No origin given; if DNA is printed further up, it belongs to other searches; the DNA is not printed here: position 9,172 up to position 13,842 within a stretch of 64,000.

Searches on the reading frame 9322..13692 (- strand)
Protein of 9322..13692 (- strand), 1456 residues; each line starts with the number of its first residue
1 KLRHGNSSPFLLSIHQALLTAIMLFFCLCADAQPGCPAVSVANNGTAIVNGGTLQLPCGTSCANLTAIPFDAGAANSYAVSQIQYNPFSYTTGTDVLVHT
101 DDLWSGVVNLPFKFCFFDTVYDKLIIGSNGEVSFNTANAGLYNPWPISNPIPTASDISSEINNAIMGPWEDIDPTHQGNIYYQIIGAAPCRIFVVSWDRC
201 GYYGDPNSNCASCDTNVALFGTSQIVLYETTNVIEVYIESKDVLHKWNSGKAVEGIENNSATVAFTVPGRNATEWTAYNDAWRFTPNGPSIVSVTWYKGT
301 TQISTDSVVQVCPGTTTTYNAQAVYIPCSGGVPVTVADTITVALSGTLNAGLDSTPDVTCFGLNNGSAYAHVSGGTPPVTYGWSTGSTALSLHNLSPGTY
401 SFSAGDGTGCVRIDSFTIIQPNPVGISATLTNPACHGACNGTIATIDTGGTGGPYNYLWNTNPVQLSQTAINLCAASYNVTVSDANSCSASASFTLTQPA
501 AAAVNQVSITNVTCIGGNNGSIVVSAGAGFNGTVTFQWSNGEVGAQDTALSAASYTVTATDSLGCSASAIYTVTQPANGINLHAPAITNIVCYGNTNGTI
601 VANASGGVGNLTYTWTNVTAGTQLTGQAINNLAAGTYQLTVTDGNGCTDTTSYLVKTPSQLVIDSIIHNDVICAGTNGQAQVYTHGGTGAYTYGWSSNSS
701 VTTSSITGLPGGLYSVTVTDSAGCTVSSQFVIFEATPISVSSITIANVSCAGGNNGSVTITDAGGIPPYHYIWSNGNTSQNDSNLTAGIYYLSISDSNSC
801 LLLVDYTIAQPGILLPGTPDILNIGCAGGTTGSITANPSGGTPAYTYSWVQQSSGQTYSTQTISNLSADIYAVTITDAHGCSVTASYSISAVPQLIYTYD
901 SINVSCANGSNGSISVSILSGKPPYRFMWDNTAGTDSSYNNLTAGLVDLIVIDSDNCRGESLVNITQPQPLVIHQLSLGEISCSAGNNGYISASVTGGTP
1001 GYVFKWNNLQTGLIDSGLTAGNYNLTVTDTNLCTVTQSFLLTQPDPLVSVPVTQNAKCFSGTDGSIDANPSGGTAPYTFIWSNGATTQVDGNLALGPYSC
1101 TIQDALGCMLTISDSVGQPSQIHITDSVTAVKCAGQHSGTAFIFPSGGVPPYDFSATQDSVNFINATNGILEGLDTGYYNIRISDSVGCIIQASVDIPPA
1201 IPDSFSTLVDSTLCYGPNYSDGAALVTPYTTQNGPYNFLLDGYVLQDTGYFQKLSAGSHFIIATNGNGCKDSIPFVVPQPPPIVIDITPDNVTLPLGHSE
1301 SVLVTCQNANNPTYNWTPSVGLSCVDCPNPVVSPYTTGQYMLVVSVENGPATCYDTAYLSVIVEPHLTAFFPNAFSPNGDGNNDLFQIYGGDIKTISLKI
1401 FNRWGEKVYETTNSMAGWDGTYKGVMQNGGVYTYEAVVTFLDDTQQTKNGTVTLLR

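Call 16: search_protein_families(library=pfam, proteins=[window:9322-13692:-], max_evalue=0.01)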
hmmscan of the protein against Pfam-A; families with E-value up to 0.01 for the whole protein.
window:9322-13692:- (1456 aa): 2 families
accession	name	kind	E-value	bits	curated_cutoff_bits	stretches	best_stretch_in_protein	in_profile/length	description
PF13573.12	SprB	-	7.8e-85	278.7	28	11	1052-1086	3-37/37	SprB repeat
PF13585.12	CHU_C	-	1.9e-17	63.6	27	1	1371-1454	3-86/86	CHU_C Type IX secretion signal domain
